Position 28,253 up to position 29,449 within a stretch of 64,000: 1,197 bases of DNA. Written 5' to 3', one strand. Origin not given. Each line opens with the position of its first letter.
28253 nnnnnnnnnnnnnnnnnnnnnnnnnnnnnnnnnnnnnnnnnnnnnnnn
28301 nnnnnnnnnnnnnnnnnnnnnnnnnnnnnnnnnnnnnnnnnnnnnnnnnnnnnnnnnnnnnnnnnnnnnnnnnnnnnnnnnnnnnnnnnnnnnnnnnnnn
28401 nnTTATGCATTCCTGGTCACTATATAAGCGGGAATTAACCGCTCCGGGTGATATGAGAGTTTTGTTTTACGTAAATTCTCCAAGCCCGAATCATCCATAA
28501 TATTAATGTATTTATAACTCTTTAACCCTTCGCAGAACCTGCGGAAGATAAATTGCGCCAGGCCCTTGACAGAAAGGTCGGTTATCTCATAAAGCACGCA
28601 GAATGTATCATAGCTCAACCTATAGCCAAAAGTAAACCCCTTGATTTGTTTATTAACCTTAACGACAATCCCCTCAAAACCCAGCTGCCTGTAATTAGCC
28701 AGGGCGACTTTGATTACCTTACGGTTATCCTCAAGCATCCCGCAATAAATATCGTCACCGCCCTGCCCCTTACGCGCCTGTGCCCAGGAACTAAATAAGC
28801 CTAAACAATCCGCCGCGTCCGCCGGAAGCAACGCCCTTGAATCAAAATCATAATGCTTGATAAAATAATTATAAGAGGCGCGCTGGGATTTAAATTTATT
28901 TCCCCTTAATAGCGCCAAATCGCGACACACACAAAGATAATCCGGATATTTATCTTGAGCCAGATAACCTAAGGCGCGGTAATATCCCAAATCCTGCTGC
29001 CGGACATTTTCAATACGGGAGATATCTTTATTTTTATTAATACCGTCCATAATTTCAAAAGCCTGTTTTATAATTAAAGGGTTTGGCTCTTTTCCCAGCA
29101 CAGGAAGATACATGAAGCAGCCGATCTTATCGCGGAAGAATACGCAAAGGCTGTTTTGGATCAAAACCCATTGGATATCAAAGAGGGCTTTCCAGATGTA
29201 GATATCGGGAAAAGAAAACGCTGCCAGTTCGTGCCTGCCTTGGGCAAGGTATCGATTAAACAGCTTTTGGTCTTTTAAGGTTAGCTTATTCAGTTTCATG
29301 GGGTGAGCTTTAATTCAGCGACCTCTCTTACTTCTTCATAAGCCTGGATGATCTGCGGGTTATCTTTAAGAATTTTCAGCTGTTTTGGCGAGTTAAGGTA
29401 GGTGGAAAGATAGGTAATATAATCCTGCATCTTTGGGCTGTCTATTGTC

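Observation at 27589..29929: Odd co-operonic set: DnaQ-type exonuclease with WYL-like tail, DUF2156 (MprF-C-like), YkgJ CxxCxxCC protein and a 44-codon tRNA-binding-domain remnant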

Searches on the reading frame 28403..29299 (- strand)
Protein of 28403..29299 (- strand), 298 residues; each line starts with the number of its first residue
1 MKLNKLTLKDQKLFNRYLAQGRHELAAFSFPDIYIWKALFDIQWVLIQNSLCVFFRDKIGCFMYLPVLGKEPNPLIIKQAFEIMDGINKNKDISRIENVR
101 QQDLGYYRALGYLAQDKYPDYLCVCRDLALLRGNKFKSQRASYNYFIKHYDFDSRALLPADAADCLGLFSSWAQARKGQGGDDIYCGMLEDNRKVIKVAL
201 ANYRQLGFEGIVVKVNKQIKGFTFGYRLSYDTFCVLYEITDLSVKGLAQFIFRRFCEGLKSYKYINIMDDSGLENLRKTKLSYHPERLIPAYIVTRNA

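Call 3: search_protein_families(library=pfam, proteins=[window:28403-29299:-], max_evalue=1)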
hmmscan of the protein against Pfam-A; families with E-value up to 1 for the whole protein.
window:28403-29299:- (298 aa): 1 family
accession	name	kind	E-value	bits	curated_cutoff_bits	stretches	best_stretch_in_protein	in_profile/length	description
PF09924.15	LPG_synthase_C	-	2.4e-23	83.1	27.5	1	47-294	30-297/298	Phosphatidylglycerol lysyltransferase, C-terminal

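Call 4: search_protein_families(library=ncbifam, proteins=[window:28403-29299:-], max_evalue=1)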
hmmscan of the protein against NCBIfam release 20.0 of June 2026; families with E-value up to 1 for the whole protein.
window:28403-29299:- (298 aa): 0 families

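Call 7: find_homologous_proteins(query=window:28403-29299:-)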
Query window:28403-29299:- (298 aa): 1263 proteins with E <= 0.001 among 1876 candidates; the best 120 are listed.
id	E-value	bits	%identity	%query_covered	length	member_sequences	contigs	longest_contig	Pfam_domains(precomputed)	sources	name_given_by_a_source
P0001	5.9e-201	684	100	100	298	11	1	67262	PF09924.16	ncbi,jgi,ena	ncbi:MAG: phosphatidylglycerol lysyltransferase domain-containing protein [Candidatus Omnitrophota b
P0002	1.4e-158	545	81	100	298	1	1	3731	PF09924.16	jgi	-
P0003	3.1e-156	537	80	100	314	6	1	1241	PF09924.16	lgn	-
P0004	9.4e-153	526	79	100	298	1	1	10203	PF09924.16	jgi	-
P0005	1.4e-152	525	77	100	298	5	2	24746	PF09924.16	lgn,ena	-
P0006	2.6e-152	524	79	100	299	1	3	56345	PF09924.16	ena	-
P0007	4.2e-152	524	74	100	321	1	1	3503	PF09924.16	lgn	-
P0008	1.1e-150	519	77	100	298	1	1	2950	PF09924.16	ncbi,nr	ncbi:DUF2156 domain-containing protein [bacterium]|nr:MAG: DUF2156 domain-containing protein [bacter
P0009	7.4e-150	516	79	100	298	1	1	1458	PF09924.16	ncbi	-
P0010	1.2e-149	516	77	100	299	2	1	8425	PF09924.16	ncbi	-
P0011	1.4e-149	515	77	100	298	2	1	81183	PF09924.16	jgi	-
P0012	2.3e-149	515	75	100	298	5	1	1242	PF09924.16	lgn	-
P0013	1.3e-147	509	77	100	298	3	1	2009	PF09924.16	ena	-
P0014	5.9e-147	507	76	100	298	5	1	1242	PF09924.16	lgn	-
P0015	4.8e-146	504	75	99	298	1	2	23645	PF09924.16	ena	-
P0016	1.2e-145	502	75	100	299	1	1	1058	PF09924.16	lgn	-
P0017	1.3e-145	502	73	100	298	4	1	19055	PF09924.16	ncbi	ncbi:MAG: phosphatidylglycerol lysyltransferase domain-containing protein [Candidatus Omnitrophota b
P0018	2.4e-145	502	73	100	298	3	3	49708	PF09924.16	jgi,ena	jgi:hypothetical protein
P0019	3.0e-145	501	73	100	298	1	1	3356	PF09924.16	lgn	-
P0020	4.7e-145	501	72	100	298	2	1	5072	PF09924.16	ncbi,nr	ncbi:MAG: phosphatidylglycerol lysyltransferase domain-containing protein [Candidatus Omnitrophica b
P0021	2.1e-144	498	74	100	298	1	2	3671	PF09924.16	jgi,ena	-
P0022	7.2e-144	497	72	100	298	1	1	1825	PF09924.16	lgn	-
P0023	1.1e-143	496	71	100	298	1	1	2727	PF09924.16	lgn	-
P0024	1.5e-143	496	74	100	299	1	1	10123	PF09924.16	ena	-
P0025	1.8e-143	495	72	100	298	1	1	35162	PF09924.16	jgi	jgi:uncharacterized protein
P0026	2.0e-143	495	72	100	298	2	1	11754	PF09924.16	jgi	jgi:uncharacterized protein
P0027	2.2e-143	495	73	98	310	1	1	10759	PF09924.16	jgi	-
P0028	2.2e-143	495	71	100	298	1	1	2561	PF09924.16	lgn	-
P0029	2.6e-143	495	73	100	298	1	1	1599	PF09924.16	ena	-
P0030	4.5e-143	494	73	100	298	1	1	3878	PF09924.16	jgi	-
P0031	5.2e-143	494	71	100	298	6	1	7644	PF09924.16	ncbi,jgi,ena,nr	ncbi:MAG: phosphatidylglycerol lysyltransferase domain-containing protein [Candidatus Omnitrophica b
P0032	5.8e-143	494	72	100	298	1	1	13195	PF09924.16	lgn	-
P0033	6.0e-143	494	72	100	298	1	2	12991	PF09924.16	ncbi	ncbi:MAG: phosphatidylglycerol lysyltransferase domain-containing protein [Candidatus Omnitrophota b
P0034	6.8e-143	493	72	99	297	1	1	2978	PF09924.16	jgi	jgi:hypothetical protein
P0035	6.9e-143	493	71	100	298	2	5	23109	PF09924.16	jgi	-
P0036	8.2e-142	490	73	100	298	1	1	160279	PF09924.16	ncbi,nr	ncbi:MAG: phosphatidylglycerol lysyltransferase domain-containing protein [Candidatus Omnitrophica b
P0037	8.3e-142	490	72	100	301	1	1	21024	PF09924.16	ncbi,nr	ncbi:MAG: phosphatidylglycerol lysyltransferase domain-containing protein [Candidatus Omnitrophota b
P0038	1.1e-141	489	72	100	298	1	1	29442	PF09924.16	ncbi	-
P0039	1.2e-141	489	70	100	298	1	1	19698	PF09924.16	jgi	-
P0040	1.6e-141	489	73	99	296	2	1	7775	PF09924.16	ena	-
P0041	2.6e-141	488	71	99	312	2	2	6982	PF09924.16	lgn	-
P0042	2.7e-141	488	71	100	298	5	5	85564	PF09924.16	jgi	-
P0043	2.9e-141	488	71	100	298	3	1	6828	PF09924.16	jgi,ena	-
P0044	3.5e-141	488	72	99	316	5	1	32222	PF09924.16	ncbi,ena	-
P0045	3.8e-141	488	72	100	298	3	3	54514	PF09924.16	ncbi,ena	-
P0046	5.0e-141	487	72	99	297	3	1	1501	PF09924.16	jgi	jgi:hypothetical protein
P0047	5.2e-141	487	73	100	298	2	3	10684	PF09924.16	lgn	-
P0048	5.8e-141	487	71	99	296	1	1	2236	PF09924.16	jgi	-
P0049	6.5e-141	487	71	100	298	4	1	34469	PF09924.16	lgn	-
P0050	8.6e-141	487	71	100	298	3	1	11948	PF09924.16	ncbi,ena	-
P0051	1.3e-140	486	74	100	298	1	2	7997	PF09924.16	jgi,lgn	-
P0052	1.7e-140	486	70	100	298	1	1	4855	PF09924.16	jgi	-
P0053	1.8e-140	486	71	100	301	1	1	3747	PF09924.16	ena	-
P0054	2.8e-140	485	71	100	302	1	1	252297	PF09924.16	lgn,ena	-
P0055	3.1e-140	485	70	100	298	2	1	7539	PF09924.16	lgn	-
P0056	3.2e-140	485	70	100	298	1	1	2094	PF09924.16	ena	-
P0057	4.2e-140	484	70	100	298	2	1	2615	PF09924.16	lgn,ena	-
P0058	4.9e-140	484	71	100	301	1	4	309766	PF09924.16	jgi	jgi:hypothetical protein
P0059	1.1e-139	483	72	99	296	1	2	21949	PF09924.16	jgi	-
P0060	1.2e-139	483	70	100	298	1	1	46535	PF09924.16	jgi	-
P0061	1.3e-139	483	71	100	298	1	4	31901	PF09924.16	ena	-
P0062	1.3e-139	483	72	99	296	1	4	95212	PF09924.16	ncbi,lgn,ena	-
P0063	1.4e-139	483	71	100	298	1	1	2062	PF09924.16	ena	-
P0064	1.5e-139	483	71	99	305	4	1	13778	PF09924.16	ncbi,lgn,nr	ncbi:MAG: phosphatidylglycerol lysyltransferase domain-containing protein [Candidatus Omnitrophica b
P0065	1.5e-139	483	71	100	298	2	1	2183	PF09924.16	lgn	-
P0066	2.6e-139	482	71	100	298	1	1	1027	PF09924.16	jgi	-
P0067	2.7e-139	482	70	100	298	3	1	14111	PF09924.16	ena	-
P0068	2.8e-139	482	72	100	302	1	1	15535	PF09924.16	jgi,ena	-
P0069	3.0e-139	481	71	100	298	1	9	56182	PF09924.16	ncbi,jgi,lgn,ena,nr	ncbi:MAG: hypothetical protein COV71_02975 [Candidatus Omnitrophica bacterium CG11_big_fil_rev_8_21_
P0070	3.3e-139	481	71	100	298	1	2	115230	PF09924.16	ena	-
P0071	3.6e-139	481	70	100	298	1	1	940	PF09924.16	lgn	-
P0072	4.8e-139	481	71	100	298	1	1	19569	PF09924.16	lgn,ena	-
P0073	5.0e-139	481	71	100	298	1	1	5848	PF09924.16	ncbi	-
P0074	5.5e-139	481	69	100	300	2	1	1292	PF09924.16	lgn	-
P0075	9.9e-139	480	70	100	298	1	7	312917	PF09924.16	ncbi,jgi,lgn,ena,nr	ncbi:MAG: phosphatidylglycerol lysyltransferase domain-containing protein [Candidatus Omnitrophica b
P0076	1.1e-138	480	71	100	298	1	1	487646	PF09924.16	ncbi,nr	ncbi:MAG: phosphatidylglycerol lysyltransferase domain-containing protein [Candidatus Omnitrophica b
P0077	1.3e-138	479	70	100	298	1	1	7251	PF09924.16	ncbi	-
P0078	1.7e-138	479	69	100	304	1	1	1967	PF09924.16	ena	-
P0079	1.8e-138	479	71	99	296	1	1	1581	PF09924.16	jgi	jgi:hypothetical protein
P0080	2.0e-138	479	70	100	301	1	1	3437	PF09924.16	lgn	-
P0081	2.8e-138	478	70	100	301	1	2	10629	PF09924.16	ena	-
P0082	3.0e-138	478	71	100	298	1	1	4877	PF09924.16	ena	-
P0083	4.3e-138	478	71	99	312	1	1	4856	PF09924.16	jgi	-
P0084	5.2e-138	477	70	100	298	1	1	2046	PF09924.16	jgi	jgi:uncharacterized protein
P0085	5.4e-138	477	71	99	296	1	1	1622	PF09924.16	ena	-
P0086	6.9e-138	477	70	100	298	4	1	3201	PF09924.16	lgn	-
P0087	8.0e-138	477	69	100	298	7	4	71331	PF09924.16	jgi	-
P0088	8.9e-138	477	70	100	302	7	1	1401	PF09924.16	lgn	-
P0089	1.9e-137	476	69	94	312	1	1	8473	PF09924.16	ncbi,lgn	-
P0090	2.5e-137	475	69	100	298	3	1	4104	PF09924.16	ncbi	-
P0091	2.7e-137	475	70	100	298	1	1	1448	PF09924.16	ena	-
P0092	4.9e-137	474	68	100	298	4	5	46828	PF09924.16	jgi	-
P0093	5.2e-137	474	69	100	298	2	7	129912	PF09924.16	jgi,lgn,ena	-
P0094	6.2e-137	474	70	100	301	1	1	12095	PF09924.16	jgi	jgi:uncharacterized protein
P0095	7.3e-137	474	70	100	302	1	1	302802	PF09924.16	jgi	jgi:hypothetical protein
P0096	7.8e-137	474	68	100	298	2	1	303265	PF09924.16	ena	-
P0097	2.2e-136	472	70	100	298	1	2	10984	PF09924.16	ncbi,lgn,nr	ncbi:MAG: DUF2156 domain-containing protein [Candidatus Omnitrophica bacterium]|nr:DUF2156 domain-co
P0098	2.7e-136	472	72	99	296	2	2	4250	PF09924.16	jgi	-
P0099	4.4e-136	471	70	100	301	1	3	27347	PF09924.16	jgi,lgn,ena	jgi:hypothetical protein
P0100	6.4e-136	471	70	100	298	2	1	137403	PF09924.16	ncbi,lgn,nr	ncbi:MAG: phosphatidylglycerol lysyltransferase domain-containing protein [Candidatus Omnitrophica b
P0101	7.0e-136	470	68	100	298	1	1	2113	PF09924.16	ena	-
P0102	7.8e-136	470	69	100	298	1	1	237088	PF09924.16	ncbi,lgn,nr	ncbi:MAG: phosphatidylglycerol lysyltransferase domain-containing protein [Candidatus Omnitrophica b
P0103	9.5e-136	470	69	100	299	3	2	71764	PF09924.16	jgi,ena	-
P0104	1.1e-135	470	70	100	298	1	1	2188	PF09924.16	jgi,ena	-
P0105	1.3e-135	470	68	99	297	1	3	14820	PF09924.16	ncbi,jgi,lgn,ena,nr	ncbi:MAG: hypothetical protein COV73_00990 [Candidatus Omnitrophica bacterium CG11_big_fil_rev_8_21_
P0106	5.3e-135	468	69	100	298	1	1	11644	PF09924.16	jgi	-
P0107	6.1e-135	467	68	100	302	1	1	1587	PF09924.16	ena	-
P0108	6.9e-135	467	68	100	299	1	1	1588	PF09924.16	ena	-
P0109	7.9e-135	467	68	100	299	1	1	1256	PF09924.16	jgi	jgi:hypothetical protein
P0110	9.2e-135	467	69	98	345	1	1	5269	PF09924.16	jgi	-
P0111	1.1e-134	466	68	99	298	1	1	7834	PF09924.16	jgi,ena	-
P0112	1.6e-134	466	68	100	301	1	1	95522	PF09924.16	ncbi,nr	ncbi:MAG: phosphatidylglycerol lysyltransferase domain-containing protein [Candidatus Omnitrophica b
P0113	2.6e-134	465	69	100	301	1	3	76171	PF09924.16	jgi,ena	-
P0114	4.0e-134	465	69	99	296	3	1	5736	PF09924.16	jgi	-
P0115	4.1e-134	465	68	100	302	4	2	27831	PF09924.16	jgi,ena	-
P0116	5.2e-134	464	69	100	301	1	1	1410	PF09924.16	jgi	jgi:hypothetical protein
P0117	6.1e-134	464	68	100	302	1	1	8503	PF09924.16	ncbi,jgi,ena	-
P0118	8.8e-134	464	69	99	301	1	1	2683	PF09924.16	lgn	-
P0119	3.2e-133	462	66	100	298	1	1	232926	PF09924.16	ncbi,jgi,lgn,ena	ncbi:MAG: phosphatidylglycerol lysyltransferase domain-containing protein [Candidatus Omnitrophota b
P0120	3.5e-133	462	68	100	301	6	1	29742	PF09924.16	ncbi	-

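Call 10: find_encoding_contigs(protein=P0006, flank=6000, max_places=3)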
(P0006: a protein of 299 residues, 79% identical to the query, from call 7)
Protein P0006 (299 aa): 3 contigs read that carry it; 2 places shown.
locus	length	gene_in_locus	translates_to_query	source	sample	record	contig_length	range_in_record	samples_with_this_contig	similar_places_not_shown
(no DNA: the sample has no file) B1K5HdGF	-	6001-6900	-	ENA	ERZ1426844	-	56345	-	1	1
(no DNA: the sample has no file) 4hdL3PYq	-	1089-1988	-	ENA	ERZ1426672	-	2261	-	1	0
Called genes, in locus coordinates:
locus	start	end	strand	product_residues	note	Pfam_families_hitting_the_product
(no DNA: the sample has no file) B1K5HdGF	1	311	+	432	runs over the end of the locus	PF02874:ATP-synt_ab_N, PF00006:ATP-synt_ab, PF22919:ATP-synt_VA_C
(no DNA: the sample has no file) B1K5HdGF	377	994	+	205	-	PF01813:ATP-synt_D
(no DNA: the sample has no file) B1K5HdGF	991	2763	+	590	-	PF01496:V_ATPase_I (faint)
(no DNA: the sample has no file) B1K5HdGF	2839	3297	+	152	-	PF00137:ATP-synt_C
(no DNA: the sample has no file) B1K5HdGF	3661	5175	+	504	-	-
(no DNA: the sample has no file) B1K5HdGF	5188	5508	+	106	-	PF01588:tRNA_bind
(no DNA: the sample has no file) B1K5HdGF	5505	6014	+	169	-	PF03692:CxxCxxCC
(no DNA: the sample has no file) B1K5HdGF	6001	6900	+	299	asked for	PF09924:LPG_synthase_C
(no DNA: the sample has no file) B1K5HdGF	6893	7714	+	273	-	PF00929:RNase_T, PF13482:RNase_H_2 (faint), PF13280:WYL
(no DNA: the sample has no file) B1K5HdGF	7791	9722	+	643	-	PF07238:PilZ (weak)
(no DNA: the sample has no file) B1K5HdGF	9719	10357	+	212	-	PF00730:HhH-GPD, PF00633:HHH (weak)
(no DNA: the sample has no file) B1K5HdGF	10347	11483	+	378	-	PF04389:Peptidase_M28, PF01546:Peptidase_M20, PF07687:M20_dimer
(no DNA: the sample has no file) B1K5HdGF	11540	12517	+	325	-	PF09754:PAC2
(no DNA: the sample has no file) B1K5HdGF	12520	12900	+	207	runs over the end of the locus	PF00702:Hydrolase, PF13419:HAD_2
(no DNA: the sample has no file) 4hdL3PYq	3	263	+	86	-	?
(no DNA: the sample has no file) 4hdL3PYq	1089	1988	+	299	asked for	PF09924:LPG_synthase_C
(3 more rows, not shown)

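Call 11: find_encoding_contigs(protein=P0119, flank=6000, max_places=3)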
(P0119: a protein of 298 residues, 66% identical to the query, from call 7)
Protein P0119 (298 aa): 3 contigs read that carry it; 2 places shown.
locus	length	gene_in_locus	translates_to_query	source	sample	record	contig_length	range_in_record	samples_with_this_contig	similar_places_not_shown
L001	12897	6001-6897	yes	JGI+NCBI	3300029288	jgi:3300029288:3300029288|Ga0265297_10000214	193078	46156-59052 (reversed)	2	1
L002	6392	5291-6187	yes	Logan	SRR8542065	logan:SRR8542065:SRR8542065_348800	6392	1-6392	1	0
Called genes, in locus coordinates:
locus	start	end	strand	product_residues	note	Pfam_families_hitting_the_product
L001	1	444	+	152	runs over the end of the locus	PF00137:ATP-synt_C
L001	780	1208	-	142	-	-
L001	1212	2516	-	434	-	PF16241:DUF4900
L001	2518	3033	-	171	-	-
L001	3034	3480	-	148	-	-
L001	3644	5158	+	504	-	PF13372:Alginate_exp (faint)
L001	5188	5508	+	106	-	PF01588:tRNA_bind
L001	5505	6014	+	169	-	PF03692:CxxCxxCC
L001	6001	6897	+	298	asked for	PF09924:LPG_synthase_C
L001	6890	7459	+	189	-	PF00929:RNase_T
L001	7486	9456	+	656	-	-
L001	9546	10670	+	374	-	PF04389:Peptidase_M28, PF01546:Peptidase_M20, PF07687:M20_dimer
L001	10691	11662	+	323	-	PF09754:PAC2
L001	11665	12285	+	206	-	PF00702:Hydrolase, PF13419:HAD_2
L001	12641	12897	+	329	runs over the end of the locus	PF02655:ATP-grasp_3, PF02786:CPSase_L_D2 (faint), PF07478:Dala_Dala_lig_C, PF03133:TTL (faint), PF13535:ATP-grasp_4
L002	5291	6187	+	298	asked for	PF09924:LPG_synthase_C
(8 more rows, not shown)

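Call 13: find_encoding_contigs(protein=P0001, flank=6000, max_places=6)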
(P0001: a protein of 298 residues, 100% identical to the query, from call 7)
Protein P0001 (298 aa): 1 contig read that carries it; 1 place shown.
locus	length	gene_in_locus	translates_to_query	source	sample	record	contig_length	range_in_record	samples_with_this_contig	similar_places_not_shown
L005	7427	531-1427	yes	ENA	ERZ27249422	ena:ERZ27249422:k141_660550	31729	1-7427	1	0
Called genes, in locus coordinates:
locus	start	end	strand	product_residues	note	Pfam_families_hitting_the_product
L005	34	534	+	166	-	PF03692:CxxCxxCC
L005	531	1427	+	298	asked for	PF09924:LPG_synthase_C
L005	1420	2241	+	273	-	PF00929:RNase_T, PF13482:RNase_H_2 (weak), PF13280:WYL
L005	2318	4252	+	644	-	-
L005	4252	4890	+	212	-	PF22175:Ogg-HhH (faint), PF00730:HhH-GPD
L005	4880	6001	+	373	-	PF04389:Peptidase_M28, PF01546:Peptidase_M20, PF07687:M20_dimer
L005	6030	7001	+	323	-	PF09754:PAC2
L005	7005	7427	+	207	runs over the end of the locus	PF00702:Hydrolase, PF13419:HAD_2 (weak)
